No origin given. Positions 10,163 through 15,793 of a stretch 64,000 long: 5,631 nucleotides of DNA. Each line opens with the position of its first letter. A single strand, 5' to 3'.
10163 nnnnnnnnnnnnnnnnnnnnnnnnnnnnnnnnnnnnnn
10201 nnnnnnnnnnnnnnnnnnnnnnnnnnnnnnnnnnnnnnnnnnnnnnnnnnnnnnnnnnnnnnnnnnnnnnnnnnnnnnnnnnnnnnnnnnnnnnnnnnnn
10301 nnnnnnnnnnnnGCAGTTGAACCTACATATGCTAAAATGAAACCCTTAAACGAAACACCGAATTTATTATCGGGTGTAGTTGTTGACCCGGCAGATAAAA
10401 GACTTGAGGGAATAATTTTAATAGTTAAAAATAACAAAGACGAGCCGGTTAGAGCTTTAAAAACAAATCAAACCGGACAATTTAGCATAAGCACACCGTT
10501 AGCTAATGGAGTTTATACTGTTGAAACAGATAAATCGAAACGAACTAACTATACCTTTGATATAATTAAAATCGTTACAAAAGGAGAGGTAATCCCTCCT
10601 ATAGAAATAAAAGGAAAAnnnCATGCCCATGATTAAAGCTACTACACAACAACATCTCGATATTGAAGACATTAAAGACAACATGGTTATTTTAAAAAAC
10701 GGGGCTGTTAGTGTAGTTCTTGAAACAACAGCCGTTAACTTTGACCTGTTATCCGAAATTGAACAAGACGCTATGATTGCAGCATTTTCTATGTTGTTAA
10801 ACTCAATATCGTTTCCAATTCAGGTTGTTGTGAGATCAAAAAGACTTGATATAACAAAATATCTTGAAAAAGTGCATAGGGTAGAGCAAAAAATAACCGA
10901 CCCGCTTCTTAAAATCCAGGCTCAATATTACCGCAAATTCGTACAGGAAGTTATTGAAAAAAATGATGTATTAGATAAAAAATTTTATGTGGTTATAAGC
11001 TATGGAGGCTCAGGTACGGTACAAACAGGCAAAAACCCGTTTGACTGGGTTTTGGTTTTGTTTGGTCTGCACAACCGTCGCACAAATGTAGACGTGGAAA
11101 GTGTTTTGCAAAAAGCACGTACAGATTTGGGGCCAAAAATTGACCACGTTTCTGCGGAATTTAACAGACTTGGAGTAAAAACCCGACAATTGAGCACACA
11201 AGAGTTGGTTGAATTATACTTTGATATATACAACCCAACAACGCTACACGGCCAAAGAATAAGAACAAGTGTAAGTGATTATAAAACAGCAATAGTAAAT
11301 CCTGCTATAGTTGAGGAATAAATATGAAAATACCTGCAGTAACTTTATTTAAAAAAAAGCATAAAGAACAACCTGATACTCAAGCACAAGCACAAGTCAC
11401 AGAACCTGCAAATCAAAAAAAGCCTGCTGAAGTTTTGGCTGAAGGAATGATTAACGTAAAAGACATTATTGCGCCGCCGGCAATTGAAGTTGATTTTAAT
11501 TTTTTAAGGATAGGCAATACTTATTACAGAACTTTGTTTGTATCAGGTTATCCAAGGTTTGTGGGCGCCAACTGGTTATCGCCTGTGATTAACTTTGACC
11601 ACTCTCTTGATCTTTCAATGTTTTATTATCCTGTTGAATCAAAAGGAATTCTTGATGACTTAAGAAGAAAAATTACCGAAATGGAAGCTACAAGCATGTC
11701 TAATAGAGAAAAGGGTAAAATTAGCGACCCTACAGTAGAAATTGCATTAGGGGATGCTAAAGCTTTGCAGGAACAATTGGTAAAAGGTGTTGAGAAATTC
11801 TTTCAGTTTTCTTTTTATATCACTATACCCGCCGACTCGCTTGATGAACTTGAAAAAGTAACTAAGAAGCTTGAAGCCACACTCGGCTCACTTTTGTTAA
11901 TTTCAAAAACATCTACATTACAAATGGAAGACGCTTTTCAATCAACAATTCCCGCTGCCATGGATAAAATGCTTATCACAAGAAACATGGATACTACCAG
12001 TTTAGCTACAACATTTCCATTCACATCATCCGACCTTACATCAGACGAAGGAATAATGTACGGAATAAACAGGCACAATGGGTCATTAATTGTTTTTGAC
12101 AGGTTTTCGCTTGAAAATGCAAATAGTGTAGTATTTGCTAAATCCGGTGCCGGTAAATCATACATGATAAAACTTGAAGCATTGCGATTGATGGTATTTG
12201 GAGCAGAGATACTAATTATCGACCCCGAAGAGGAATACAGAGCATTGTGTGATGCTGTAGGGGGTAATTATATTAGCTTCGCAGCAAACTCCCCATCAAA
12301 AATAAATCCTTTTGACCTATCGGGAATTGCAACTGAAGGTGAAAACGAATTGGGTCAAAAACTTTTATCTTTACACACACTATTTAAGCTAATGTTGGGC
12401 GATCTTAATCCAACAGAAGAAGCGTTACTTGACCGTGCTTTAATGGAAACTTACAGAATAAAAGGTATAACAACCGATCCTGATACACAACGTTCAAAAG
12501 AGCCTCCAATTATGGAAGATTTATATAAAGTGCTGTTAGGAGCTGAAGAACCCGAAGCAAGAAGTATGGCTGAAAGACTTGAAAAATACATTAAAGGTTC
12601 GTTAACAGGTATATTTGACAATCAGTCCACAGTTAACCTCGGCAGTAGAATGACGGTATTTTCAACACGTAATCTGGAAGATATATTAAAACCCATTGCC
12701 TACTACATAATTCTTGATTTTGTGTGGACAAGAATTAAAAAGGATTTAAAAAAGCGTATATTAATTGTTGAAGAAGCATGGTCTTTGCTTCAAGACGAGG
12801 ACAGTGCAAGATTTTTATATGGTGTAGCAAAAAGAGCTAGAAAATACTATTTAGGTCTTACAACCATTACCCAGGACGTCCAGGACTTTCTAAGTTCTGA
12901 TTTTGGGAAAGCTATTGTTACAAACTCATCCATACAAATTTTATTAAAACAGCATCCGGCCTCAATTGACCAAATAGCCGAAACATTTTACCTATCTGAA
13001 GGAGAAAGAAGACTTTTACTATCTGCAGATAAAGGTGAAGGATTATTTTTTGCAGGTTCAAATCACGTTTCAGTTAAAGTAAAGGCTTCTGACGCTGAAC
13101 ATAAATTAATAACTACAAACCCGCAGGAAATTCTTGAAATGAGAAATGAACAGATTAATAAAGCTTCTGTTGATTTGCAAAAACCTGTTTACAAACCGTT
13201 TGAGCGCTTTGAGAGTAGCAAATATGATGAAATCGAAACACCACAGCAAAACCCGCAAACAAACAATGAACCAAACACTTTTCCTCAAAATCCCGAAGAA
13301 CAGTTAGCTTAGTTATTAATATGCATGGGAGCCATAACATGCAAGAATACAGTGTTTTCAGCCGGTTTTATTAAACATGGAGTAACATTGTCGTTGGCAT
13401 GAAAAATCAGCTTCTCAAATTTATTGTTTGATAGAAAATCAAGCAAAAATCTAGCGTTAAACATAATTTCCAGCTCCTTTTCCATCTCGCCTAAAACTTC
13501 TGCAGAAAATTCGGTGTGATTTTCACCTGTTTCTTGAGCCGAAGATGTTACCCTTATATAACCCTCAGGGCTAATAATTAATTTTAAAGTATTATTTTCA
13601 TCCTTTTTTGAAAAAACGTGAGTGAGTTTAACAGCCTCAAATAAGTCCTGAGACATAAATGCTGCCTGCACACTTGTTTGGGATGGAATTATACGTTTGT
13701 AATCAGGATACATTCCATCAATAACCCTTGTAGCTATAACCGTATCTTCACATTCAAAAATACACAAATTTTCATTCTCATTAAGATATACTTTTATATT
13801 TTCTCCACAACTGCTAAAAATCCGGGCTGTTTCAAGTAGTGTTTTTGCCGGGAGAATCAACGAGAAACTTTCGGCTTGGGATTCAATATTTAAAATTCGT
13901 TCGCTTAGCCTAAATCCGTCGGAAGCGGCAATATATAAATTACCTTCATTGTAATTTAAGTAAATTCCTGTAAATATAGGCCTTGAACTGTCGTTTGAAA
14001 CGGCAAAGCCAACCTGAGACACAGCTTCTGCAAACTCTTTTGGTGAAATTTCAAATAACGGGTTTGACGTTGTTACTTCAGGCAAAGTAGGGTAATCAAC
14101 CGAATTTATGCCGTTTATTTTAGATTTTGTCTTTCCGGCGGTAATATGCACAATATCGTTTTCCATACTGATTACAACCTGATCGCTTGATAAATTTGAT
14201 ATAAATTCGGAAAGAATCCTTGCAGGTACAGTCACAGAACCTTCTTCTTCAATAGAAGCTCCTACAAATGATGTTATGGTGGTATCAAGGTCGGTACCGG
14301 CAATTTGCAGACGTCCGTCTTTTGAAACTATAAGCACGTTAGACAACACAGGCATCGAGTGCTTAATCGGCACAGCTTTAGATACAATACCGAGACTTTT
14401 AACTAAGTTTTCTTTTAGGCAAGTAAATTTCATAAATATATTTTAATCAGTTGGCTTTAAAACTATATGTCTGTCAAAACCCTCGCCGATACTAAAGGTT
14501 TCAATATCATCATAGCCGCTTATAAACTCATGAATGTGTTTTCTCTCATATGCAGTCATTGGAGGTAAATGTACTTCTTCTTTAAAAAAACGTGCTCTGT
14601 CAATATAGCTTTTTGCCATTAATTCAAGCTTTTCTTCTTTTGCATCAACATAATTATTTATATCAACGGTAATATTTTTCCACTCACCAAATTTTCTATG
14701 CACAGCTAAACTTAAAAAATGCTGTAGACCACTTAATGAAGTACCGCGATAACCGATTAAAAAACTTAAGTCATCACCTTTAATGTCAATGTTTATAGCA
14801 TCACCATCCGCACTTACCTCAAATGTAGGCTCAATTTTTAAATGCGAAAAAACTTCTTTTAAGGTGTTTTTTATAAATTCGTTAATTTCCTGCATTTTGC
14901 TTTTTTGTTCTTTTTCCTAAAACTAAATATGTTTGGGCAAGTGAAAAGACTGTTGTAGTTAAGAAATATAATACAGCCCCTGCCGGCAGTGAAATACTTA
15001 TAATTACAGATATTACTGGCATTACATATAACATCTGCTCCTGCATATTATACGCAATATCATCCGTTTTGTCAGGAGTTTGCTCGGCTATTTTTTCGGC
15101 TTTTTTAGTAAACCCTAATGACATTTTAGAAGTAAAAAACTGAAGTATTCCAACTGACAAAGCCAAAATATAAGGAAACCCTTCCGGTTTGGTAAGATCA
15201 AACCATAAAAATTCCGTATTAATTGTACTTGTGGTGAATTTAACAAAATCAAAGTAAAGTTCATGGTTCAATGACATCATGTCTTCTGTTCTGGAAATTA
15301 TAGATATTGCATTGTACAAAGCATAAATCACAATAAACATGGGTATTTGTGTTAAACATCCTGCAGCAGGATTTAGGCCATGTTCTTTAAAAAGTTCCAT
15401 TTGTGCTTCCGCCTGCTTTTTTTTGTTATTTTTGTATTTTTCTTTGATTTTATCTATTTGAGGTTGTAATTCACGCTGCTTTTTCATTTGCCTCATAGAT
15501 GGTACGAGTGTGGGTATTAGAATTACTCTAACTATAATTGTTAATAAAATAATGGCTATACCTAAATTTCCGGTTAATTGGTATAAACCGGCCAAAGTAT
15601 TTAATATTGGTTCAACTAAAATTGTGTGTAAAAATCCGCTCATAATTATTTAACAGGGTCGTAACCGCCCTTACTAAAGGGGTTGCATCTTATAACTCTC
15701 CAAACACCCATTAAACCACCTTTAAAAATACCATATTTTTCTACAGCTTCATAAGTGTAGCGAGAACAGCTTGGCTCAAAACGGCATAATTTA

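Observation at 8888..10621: PrgI/VirB3-like membrane anchor fused to a cell-wall-spanning linker and beta-sandwich domain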

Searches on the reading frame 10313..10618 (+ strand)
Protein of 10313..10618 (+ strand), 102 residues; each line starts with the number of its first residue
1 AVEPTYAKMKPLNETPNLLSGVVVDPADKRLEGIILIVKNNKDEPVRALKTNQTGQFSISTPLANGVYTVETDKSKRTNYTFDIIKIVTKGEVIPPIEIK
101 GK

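Call 33: predict_structure(alignment_id=A2)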
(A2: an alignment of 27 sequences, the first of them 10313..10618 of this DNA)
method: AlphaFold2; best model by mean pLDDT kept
length: 102 residues; sequences in the alignment: 27
mean_pLDDT: 91.9   pTM: 0.82
mean pLDDT of the five models: 91.9, 86.1, 85.0, 84.3, 84.0
residues with pLDDT >= 90: 80; 70-90: 20; 50-70: 2; < 50: 0
segments of 3 or more residues with pLDDT < 50: none
pLDDT, mean of each block of 10 residues (from residue 1): 85 89 95 95 95 95 96 78 94 95 92
secondary structure, 60 per line:
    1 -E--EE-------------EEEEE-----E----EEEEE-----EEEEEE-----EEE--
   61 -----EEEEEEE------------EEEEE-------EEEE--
elements in order: E20-24 E35-39 E45-50 E56-58 E66-72 E85-89 E97-100

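Call 35: fold_search(model_id=the predicted structure, library=pdb)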
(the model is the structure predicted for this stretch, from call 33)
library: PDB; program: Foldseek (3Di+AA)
matches with E <= 10: 1219; with E <= 0.001: 13
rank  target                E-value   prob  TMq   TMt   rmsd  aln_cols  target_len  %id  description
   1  9lr7_A                1.2e-04  1.00  0.66  0.19   3.9       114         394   24  Crystal Structure of the Basal pilin EbpB from Enterococcus faecalis. (released 2025-07-16)
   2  9m00_A                1.4e-04  1.00  0.64  0.23   3.5       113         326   23  Crystal Structure of the Basal pilin EbpB from Enterococcus faecalis with a partially disordered N-terminal domain. (released 2025-07-16)
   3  8bdw_H                1.7e-04  1.00  0.67  0.70   3.2        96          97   14  Crystal structure of CnaB2 domain from Lactobacillus plantarum (released 2023-02-22)
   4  9lj6                  1.9e-04  1.00  0.67  0.30   3.8       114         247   24  Crystal Structure of C-terminal rigid fragment containing middle and C-terminal domains of the Basal pilin EbpB from Ent (released 2025-07-16)
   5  9lr7_B                2.1e-04  1.00  0.66  0.19   3.9       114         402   24  Crystal Structure of the Basal pilin EbpB from Enterococcus faecalis. (released 2025-07-16)
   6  9lr7_D                3.0e-04  1.00  0.66  0.20   3.9       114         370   24  Crystal Structure of the Basal pilin EbpB from Enterococcus faecalis. (released 2025-07-16)
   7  8bdw_A                4.1e-04  1.00  0.67  0.71   3.2        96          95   14  Crystal structure of CnaB2 domain from Lactobacillus plantarum (released 2023-02-22)
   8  9lr7_C                5.1e-04  1.00  0.64  0.19   4.1       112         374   22  Crystal Structure of the Basal pilin EbpB from Enterococcus faecalis. (released 2025-07-16)
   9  4v4c_B                6.0e-04  1.00  0.67  0.27   2.5        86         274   23  Crystal Structure of Pyrogallol-Phloroglucinol Transhydroxylase from Pelobacter acidigallici (released 2014-07-09)
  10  3is0                  6.7e-04  1.00  0.66  0.19   3.5        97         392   18  Crystal structure of functional region of UafA from Staphylococcus saprophyticus in the presence of cholesterol (released 2010-09-08)
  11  6fwv_B                7.4e-04  1.00  0.68  0.15   2.2        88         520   24  The Bacillus anthracis TIE protein (released 2018-08-08)
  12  3is1                  7.9e-04  1.00  0.61  0.18   4.8        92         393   21  Crystal structure of functional region of UafA from Staphylococcus saprophyticus in C2 form at 2.45 angstrom resolution (released 2010-09-08)
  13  9c7u_B                8.3e-04  1.00  0.54  0.34   4.6        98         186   16  Structure of the human truncated BOS complex in GDN (released 2024-08-21)
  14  6fwv_A                1.3e-03  1.00  0.65  0.14   2.9        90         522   20  The Bacillus anthracis TIE protein (released 2018-08-08)
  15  3irz                  1.3e-03  1.00  0.61  0.18   3.9       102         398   17  Crystal structure of functional region of UafA from Staphylococcus saprophyticus in P212121 form (released 2010-09-08)
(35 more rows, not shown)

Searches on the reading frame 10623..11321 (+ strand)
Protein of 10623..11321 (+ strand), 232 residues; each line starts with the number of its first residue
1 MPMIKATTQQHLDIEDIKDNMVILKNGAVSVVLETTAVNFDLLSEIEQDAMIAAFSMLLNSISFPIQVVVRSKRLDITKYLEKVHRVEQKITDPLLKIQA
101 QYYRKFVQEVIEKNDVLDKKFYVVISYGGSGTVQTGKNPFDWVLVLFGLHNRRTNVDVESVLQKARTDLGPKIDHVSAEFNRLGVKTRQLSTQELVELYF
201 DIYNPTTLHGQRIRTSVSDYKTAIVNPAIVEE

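Call 3: search_protein_families(library=pfam, proteins=[window:10623-11321:+], max_evalue=1)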
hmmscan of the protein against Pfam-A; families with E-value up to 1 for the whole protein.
window:10623-11321:+ (232 aa): 3 families
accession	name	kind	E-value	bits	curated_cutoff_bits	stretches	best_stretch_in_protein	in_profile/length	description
PF11130.14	TraC_F_IV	-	0.023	14.2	28.1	1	50-213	43-180/375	TraC protein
PF07367.17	FB_lectin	-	0.026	14.9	25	1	126-195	47-116/140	Fungal fruit body lectin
PF01625.27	PMSR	-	0.035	14.8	23.7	1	186-224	58-95/153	Peptide methionine sulfoxide reductase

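Call 6: search_protein_families(library=ncbifam, proteins=[window:10623-11321:+], max_evalue=0.1)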
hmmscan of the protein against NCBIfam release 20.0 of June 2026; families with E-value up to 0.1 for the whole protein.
window:10623-11321:+ (232 aa): 4 families
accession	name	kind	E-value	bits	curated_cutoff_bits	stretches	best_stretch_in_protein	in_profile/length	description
NF045975.1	VirB4_plasma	equivalog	5e-11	41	590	2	7-125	103-233/894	Mbov_0397 family ICE element conjugal transfer ATPase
NF041427.1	TrsD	subfamily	9.9e-07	28.8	200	1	7-125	14-142/201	TrsD/TraD family conjugative transfer protein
NF045971.1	conju_CD1110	equivalog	0.00049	18.5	325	1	16-128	9-122/752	VirB4-like conjugal transfer ATPase, CD1110 family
TIGR00929.1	VirB4_CagE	subfamily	0.012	13.9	643.1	1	17-131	18-124/792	VirB4 family type IV secretion/conjugal transfer ATPase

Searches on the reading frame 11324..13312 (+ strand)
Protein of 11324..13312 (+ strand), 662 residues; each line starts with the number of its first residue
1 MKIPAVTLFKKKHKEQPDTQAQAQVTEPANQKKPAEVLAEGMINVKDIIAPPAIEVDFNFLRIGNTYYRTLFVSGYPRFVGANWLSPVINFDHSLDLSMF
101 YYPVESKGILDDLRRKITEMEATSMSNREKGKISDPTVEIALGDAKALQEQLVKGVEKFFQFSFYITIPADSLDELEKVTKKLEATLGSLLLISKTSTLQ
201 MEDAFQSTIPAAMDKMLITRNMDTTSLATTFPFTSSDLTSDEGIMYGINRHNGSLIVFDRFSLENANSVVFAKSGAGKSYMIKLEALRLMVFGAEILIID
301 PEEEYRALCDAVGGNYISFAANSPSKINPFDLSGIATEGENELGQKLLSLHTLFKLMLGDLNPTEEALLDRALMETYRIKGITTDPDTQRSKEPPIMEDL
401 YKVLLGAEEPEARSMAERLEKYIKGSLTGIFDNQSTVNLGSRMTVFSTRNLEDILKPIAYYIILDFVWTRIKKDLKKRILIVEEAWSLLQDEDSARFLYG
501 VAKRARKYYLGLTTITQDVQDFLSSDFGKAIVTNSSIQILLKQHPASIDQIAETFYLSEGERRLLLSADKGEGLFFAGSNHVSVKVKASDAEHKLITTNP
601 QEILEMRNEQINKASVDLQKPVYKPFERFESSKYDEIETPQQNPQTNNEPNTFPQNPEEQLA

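Call 3: search_protein_families(library=pfam, proteins=[window:11324-13312:+], max_evalue=1)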
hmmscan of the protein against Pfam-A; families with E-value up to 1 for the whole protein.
window:11324-13312:+ (662 aa): 4 families
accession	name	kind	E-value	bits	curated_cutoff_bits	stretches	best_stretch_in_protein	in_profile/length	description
PF19044.6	P-loop_TraG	-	6.9e-32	111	25.8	1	262-572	26-349/413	TraG P-loop domain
PF12846.13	AAA_10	-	4.9e-09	36.1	27.5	1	265-531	21-295/362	AAA-like domain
PF01935.23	DUF87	-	7.7e-09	36.4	23.2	1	270-446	28-182/220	Helicase HerA, central domain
PF03135.19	CagE_TrbE_VirB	-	0.029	14.8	21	1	156-214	138-200/204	CagE, TrbE, VirB family, component of type IV transporter system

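Call 6: search_protein_families(library=ncbifam, proteins=[window:11324-13312:+], max_evalue=0.1)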
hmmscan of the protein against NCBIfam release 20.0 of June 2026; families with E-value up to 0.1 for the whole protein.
window:11324-13312:+ (662 aa): 14 families
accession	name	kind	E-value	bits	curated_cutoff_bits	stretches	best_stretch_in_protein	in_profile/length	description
NF045971.1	conju_CD1110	equivalog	1.7e-112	377.1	325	1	41-585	183-735/752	VirB4-like conjugal transfer ATPase, CD1110 family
NF045975.1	VirB4_plasma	equivalog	6.7e-75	252.4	590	1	24-596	292-893/894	Mbov_0397 family ICE element conjugal transfer ATPase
TIGR02746.1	TraC-F-type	equivalog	2.7e-52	177.7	567.05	1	114-606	274-779/800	type IV secretion system protein TraC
TIGR00929.1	VirB4_CagE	subfamily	4.3e-36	124.5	643.1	1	64-569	238-728/792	VirB4 family type IV secretion/conjugal transfer ATPase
TIGR03783.1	Bac_Flav_CT_G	subfamily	5.7e-20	70.8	261.55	1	260-570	433-762/829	TraG family conjugative transposon ATPase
NF010278.0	PRK13721.1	subfamily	4.2e-18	64.6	1177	1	218-547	430-765/874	type IV secretion system protein TraC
NF010473.0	PRK13898.1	equivalog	2.1e-12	45.9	1050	1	158-577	335-743/801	type IV secretion system ATPase VirB4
NF010447.0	PRK13873.1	equivalog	4e-11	41.6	1020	1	267-555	443-716/815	conjugal transfer protein TrbE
NF041017.1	DNA_import_CedB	equivalog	3.8e-09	35.7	700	2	453-522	447-519/590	DNA import protein CedB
TIGR03744.1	traC_PFL_4706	equivalog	7.2e-08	30.8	520.6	2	140-302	340-512/892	conjugative transfer ATPase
NF052333.1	ATPase_TcpF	exception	8.3e-07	27.2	1100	1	90-304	277-501/813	conjugal transfer ATPase TcpF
NF053655.1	CedD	equivalog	8.8e-06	24.6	600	1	468-579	412-516/527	DNA-translocating ATPase CedD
NF042935.1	SCO6880_fam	subfamily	4.6e-05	22.5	60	1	80-212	343-476/477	SCO6880 family protein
NF010466.0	PRK13891.1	subfamily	0.0044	15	1322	1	415-548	624-759/852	conjugal transfer protein TrbE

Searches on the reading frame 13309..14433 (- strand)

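Call 5: search_protein_families(library=pfam, proteins=[window:13309-14433:-], max_evalue=0.01)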
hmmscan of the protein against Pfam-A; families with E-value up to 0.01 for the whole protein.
window:13309-14433:- (374 aa): 3 families
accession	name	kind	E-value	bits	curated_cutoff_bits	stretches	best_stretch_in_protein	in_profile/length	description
PF00712.24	DNA_pol3_beta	-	1.8e-40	138.3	24.4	2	1-118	1-120/120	DNA polymerase III beta subunit, N-terminal domain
PF02767.21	DNA_pol3_beta_2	-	1.2e-29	103.4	27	1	129-244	2-116/116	DNA polymerase III beta subunit, central domain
PF02768.20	DNA_pol3_beta_3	-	5.5e-16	58.9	27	1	246-370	1-120/121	DNA polymerase III beta subunit, C-terminal domain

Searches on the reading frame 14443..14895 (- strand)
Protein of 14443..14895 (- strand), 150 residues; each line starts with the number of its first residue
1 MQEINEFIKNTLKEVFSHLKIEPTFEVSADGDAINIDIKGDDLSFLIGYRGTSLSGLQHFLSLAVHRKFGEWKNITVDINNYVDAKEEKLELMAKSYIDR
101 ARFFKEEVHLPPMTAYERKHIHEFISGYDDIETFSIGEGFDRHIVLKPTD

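Call 5: search_protein_families(library=pfam, proteins=[window:14443-14895:-], max_evalue=0.01)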
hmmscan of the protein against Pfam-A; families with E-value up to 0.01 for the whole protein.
window:14443-14895:- (150 aa): 2 families
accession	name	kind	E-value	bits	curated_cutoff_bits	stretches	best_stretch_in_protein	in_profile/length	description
PF01424.28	R3H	-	1.3e-14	54.3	26.8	1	89-148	2-60/60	R3H domain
PF13083.13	KH_KhpA-B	-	3.3e-09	36.9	32.1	1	6-68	2-65/73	KhpA/KhpB, KH domain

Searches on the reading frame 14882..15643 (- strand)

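Call 5: search_protein_families(library=pfam, proteins=[window:14882-15643:-], max_evalue=0.01)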
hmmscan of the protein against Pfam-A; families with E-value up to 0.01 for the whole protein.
window:14882-15643:- (253 aa): 3 families
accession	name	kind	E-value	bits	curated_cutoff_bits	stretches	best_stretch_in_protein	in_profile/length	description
PF02096.25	60KD_IMP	-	6.8e-42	143.7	35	1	28-241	2-161/163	60Kd inner membrane protein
PF19863.4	DUF6337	-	0.0024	17.7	25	1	156-218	7-68/353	Family of unknown function (DUF6337)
PF08496.15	Peptidase_S49_N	-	0.0079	16.7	27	0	33-82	13-62/147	Peptidase family S49 N-terminal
